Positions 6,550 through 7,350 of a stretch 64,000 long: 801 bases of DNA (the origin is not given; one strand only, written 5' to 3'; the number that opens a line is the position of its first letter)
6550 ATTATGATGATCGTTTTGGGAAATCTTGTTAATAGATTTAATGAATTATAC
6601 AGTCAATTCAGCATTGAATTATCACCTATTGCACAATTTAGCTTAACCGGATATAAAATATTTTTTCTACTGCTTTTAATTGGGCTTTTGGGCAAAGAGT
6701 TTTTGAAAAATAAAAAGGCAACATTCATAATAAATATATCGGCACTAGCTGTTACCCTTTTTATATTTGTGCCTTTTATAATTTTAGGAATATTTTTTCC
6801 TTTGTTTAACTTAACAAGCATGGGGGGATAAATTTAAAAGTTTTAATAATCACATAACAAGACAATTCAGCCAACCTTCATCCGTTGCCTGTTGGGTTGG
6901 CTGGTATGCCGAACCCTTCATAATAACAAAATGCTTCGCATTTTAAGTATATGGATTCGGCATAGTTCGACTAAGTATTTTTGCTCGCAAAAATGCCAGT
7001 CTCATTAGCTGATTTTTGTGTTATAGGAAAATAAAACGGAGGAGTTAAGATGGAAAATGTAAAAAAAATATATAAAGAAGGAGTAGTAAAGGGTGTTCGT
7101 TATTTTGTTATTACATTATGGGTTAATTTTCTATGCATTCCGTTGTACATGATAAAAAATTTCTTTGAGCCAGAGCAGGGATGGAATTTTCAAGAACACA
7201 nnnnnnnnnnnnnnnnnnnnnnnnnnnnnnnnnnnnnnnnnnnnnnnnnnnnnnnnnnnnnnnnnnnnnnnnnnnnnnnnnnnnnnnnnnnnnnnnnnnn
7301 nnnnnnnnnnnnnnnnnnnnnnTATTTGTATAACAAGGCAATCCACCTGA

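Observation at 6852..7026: Composite 175-nt attC with an internal ~105-nt insert carrying two extra hairpins.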

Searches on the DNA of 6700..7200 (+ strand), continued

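Call 45: search_with_rna_model(model_id=R1, source=window, start=6800, end=7100, max_evalue=1, show_alignments=1, filters=off)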
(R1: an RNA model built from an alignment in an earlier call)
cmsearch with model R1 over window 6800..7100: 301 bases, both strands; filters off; matches with E-value up to 1: 3.
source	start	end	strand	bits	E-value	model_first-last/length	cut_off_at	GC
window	6917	7026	+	11.1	0.024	1-76/76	no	0.33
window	6851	6897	+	9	0.083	1-76/76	no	0.47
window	6918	6949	-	5.3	0.75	1-76/76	no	0.25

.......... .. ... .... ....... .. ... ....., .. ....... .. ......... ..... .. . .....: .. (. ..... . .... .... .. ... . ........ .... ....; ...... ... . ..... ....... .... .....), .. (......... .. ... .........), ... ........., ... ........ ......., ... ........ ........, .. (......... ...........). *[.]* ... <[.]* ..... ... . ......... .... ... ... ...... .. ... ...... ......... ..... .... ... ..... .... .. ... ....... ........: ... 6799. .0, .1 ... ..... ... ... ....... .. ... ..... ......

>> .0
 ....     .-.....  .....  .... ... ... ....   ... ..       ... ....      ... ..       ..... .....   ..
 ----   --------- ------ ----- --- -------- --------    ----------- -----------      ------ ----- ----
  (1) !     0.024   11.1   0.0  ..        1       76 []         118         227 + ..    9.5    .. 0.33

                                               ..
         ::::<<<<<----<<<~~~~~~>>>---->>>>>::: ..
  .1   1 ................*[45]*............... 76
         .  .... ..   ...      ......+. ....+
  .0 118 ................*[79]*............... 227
